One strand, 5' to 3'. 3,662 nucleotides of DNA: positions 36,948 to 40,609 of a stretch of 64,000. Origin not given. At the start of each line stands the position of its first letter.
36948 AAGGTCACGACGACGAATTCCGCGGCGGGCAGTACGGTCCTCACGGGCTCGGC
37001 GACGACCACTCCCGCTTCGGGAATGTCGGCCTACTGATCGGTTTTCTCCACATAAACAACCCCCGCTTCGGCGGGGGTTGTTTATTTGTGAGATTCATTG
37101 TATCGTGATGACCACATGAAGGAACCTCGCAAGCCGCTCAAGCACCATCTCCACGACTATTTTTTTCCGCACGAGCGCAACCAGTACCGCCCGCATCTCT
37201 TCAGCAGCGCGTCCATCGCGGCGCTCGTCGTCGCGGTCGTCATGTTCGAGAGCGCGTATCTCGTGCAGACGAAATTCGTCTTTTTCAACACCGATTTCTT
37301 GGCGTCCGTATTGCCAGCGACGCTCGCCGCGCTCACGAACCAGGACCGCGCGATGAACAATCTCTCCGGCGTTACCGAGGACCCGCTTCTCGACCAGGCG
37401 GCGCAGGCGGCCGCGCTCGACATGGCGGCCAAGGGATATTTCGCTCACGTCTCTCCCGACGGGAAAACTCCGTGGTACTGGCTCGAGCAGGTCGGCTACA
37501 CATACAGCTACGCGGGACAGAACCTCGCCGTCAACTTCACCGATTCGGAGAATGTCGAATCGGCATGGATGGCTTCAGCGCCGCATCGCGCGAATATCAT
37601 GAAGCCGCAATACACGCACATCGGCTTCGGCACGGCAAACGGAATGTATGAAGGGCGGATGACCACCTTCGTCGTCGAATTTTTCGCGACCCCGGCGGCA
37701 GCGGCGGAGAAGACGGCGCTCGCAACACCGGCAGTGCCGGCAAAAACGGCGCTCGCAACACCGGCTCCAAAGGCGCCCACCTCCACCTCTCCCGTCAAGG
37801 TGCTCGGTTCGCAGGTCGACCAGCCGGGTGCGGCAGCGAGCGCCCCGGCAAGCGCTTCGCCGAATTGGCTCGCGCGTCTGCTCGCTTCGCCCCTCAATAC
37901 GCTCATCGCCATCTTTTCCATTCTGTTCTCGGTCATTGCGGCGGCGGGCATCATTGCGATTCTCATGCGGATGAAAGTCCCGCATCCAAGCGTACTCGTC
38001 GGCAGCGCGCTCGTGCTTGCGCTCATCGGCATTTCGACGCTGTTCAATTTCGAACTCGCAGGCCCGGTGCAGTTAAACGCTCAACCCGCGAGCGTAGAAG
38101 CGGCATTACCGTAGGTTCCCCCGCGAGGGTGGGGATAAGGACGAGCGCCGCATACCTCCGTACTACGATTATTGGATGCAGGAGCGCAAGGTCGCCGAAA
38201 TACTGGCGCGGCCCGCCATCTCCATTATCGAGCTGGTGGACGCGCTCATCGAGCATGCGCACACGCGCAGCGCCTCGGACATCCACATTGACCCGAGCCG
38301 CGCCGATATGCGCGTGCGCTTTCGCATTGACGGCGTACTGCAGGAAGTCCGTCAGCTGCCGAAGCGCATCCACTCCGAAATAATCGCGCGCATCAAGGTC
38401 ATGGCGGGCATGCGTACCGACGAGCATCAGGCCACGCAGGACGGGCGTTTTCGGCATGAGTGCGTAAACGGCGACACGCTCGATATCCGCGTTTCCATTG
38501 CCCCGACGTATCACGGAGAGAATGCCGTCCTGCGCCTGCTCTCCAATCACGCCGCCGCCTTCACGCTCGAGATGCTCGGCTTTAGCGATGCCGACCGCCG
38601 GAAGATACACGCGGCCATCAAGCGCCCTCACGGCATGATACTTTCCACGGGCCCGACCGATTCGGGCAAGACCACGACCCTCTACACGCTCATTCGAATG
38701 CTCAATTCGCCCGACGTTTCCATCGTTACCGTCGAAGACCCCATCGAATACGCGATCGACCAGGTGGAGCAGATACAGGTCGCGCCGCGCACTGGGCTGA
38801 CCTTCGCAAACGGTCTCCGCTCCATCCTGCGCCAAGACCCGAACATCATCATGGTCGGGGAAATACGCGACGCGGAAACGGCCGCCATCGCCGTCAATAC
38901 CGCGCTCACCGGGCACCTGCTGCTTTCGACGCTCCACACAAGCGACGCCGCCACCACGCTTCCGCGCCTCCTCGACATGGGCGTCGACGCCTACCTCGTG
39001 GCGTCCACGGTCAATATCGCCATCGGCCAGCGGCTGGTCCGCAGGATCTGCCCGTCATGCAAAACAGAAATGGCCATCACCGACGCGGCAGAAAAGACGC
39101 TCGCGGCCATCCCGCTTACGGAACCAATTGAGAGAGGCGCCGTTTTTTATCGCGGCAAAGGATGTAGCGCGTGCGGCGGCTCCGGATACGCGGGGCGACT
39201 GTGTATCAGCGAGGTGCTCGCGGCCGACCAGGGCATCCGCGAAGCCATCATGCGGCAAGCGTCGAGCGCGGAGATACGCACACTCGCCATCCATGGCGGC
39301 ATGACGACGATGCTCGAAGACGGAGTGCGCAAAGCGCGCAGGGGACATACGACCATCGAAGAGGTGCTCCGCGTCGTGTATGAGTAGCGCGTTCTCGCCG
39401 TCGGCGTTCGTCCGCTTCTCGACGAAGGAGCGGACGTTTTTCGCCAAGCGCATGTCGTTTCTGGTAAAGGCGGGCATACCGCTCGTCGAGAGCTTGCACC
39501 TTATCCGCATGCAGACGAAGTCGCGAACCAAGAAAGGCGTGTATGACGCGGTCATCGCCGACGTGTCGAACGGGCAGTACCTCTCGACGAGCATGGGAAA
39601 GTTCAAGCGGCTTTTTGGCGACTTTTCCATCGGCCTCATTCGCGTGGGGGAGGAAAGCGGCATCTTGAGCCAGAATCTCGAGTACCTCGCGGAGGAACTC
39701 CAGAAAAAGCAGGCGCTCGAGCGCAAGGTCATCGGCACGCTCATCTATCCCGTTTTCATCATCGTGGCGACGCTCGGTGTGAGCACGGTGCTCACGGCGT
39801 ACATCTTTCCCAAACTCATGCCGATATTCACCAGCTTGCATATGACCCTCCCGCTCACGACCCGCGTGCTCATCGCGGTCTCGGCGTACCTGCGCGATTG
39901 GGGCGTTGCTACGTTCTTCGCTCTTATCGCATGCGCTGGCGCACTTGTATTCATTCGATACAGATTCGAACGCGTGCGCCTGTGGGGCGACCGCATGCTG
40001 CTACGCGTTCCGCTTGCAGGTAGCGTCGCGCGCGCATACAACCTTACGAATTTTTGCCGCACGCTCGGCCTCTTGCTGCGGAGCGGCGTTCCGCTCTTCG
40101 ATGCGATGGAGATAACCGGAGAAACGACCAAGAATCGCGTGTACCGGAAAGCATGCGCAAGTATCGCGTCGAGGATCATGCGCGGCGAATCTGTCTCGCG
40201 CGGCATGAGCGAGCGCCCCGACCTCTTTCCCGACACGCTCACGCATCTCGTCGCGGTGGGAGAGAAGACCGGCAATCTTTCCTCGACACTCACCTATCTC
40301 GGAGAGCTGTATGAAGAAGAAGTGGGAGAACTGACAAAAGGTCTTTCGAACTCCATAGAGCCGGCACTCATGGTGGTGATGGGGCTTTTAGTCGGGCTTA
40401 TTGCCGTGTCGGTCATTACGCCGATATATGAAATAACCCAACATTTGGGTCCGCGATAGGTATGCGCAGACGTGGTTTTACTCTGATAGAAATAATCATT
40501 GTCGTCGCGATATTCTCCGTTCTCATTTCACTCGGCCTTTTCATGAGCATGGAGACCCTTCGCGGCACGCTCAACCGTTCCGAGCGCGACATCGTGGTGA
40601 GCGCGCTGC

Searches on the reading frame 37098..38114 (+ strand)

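Call 18: search_protein_families(library=pfam, proteins=[window:37098-38114:+], max_evalue=0.00001)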
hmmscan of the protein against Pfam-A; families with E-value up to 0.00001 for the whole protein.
window:37098-38114:+ (338 aa): 1 family
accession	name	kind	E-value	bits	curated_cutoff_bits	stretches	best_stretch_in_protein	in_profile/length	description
PF00188.32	CAP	-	4.2e-14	53.8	21.1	1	79-193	3-115/117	Cysteine-rich secretory protein family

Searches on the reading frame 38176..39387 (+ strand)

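Call 18: search_protein_families(library=pfam, proteins=[window:38176-39387:+], max_evalue=0.00001)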
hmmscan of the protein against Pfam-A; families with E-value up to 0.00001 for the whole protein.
window:38176-39387:+ (403 aa): 1 family
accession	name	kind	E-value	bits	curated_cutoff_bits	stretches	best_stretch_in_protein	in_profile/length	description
PF00437.27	T2SSE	-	1.9e-118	395.8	24.9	1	16-399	7-370/370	Type II/IV secretion system protein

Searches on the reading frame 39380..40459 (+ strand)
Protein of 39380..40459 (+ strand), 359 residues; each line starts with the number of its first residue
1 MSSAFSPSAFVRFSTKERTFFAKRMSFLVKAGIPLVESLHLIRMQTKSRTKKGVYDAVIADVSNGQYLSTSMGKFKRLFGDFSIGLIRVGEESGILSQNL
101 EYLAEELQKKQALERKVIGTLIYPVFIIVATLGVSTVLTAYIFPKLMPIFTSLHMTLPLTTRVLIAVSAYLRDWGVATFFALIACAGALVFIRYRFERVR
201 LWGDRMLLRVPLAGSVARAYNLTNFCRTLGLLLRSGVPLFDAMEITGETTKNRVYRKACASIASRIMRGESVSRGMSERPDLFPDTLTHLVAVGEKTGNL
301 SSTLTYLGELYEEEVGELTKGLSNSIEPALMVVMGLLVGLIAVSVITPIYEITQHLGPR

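Call 18: search_protein_families(library=pfam, proteins=[window:39380-40459:+], max_evalue=0.00001)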
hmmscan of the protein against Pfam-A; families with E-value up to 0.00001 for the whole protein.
window:39380-40459:+ (359 aa): 1 family
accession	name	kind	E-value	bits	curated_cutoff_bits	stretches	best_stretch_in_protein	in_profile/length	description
PF00482.28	T2SSF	-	5e-56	188.5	25.2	2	225-348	1-125/125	Type II secretion system (T2SS), protein F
